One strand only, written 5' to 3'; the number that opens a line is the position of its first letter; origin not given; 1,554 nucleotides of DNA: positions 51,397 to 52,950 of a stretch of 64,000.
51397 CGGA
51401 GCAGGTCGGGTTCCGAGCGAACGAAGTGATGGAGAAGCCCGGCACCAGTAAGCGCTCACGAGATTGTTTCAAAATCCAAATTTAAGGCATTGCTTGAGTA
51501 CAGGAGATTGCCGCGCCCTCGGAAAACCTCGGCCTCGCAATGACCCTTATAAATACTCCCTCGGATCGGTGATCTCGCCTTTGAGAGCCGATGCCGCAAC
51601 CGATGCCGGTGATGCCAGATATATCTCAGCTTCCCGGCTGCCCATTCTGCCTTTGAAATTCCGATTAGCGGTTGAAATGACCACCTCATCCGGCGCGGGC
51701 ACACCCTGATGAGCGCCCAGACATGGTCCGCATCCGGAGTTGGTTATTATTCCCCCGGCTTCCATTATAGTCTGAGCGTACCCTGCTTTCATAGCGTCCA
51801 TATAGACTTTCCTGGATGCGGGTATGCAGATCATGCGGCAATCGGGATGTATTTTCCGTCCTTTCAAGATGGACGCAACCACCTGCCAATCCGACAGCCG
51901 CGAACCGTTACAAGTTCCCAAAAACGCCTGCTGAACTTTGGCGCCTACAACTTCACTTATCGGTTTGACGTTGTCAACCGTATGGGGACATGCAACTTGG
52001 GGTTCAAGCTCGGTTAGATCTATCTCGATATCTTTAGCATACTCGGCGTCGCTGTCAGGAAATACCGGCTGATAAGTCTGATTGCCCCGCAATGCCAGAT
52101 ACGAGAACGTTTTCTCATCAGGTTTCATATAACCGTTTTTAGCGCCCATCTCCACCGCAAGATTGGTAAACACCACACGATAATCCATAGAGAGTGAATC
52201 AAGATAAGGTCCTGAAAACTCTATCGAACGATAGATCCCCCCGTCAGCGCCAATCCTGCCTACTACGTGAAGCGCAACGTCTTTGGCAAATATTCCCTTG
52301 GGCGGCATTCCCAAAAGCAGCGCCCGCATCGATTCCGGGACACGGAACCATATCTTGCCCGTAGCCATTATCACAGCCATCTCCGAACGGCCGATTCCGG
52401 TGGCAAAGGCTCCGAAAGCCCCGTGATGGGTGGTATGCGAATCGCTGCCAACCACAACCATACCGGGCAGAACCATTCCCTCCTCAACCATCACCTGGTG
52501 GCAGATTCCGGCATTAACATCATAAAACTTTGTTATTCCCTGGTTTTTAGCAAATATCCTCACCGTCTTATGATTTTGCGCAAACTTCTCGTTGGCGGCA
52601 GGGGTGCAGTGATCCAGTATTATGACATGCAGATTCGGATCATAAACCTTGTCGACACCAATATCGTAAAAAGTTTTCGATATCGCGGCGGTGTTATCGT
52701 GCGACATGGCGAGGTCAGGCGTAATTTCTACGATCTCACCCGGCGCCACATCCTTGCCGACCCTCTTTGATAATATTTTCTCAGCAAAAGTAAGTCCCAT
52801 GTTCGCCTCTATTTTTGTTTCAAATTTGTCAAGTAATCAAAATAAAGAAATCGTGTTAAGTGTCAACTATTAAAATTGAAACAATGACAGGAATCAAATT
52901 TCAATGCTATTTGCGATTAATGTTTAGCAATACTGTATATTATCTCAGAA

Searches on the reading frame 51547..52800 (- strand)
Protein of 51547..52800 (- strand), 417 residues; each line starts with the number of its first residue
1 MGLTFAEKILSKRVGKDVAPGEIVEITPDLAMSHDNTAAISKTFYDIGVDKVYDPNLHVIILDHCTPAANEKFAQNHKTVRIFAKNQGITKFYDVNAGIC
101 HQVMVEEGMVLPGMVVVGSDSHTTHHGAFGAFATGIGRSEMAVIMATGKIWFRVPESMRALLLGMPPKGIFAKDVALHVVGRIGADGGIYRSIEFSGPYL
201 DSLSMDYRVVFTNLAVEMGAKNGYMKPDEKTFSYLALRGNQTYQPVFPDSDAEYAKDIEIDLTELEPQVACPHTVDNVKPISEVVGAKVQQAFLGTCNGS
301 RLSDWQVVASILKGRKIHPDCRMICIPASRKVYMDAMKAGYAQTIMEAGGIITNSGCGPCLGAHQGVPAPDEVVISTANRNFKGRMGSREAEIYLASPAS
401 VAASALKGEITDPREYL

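Call 3: search_protein_families(library=pfam, proteins=[window:51547-52800:-], max_evalue=1)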
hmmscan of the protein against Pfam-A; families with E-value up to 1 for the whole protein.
window:51547-52800:- (417 aa): 2 families
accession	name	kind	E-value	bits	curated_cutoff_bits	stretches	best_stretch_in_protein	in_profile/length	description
PF00330.25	Aconitase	-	5.8e-97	326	28.7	2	7-285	1-307/463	Aconitase family (aconitate hydratase)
PF04412.18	AcnX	-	0.0016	17.6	31.5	1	301-357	302-357/400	Aconitase X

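Call 4: search_protein_families(library=ncbifam, proteins=[window:51547-52800:-], max_evalue=1)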
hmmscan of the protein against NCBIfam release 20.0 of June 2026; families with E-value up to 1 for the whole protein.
window:51547-52800:- (417 aa): 19 families
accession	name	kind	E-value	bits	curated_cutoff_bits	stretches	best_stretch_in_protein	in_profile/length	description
NF001614.1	PRK00402.1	subfamily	1.9e-165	550.6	385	1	4-414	2-415/415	aconitase/3-isopropylmalate dehydratase large subunit family protein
TIGR02086.1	IPMI_arch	subfamily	6.2e-162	539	410.15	1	4-415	2-411/411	3-isopropylmalate dehydratase/homoaconitate hydratase family large subunit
TIGR01343.1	hacA_fam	subfamily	1.9e-161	537.2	385.7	1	4-414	1-412/412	homoaconitate hydratase family protein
NF040615.1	HacA_Meth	equivalog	5e-147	490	550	1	4-412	2-417/419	homoaconitase large subunit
TIGR02083.1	LEU2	equivalog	1.7e-138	462.1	610.65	1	3-415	1-418/419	3-isopropylmalate dehydratase large subunit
NF005558.0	PRK07229.1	equivalog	4.3e-98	329.5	612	1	1-415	1-414/647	aconitate hydratase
NF009116.0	PRK12466.1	subfamily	4.1e-89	299.3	531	2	5-285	7-307/472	3-isopropylmalate dehydratase large subunit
TIGR01342.1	acon_putative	hypoth_equivalog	3.1e-87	293.3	719.15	1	4-415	1-411/655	putative aconitate hydratase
TIGR00139.1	h_aconitase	equivalog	1.3e-83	281.6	529.9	2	14-232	18-237/709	homoaconitase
NF004016.0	PRK05478.1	subfamily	1.5e-80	271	510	2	6-285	7-305/468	3-isopropylmalate dehydratase large subunit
TIGR00170.1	leuC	equivalog_domain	1.2e-67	228.5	560.25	2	52-285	51-304/466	3-isopropylmalate dehydratase large subunit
NF006690.0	PRK09238.1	equivalog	8.5e-46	156.3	782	2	247-416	650-817/852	bifunctional aconitate hydratase 2/2-methylisocitrate dehydratase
NF008503.0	PRK11413.1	equivalog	6.5e-42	143.4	641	2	93-284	123-314/753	hydratase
TIGR01340.1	aconitase_mito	equivalog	3.5e-39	134.8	825.35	1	84-410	121-472/745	aconitate hydratase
TIGR00117.1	acnB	equivalog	5.7e-33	113.7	1287.2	2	248-417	650-816/844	bifunctional aconitate hydratase 2/2-methylisocitrate dehydratase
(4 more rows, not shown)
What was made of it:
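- Checked: They match NCBIfam LeuC/HacA models far below the cut-offs (121 vs 385 bits, call 4).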
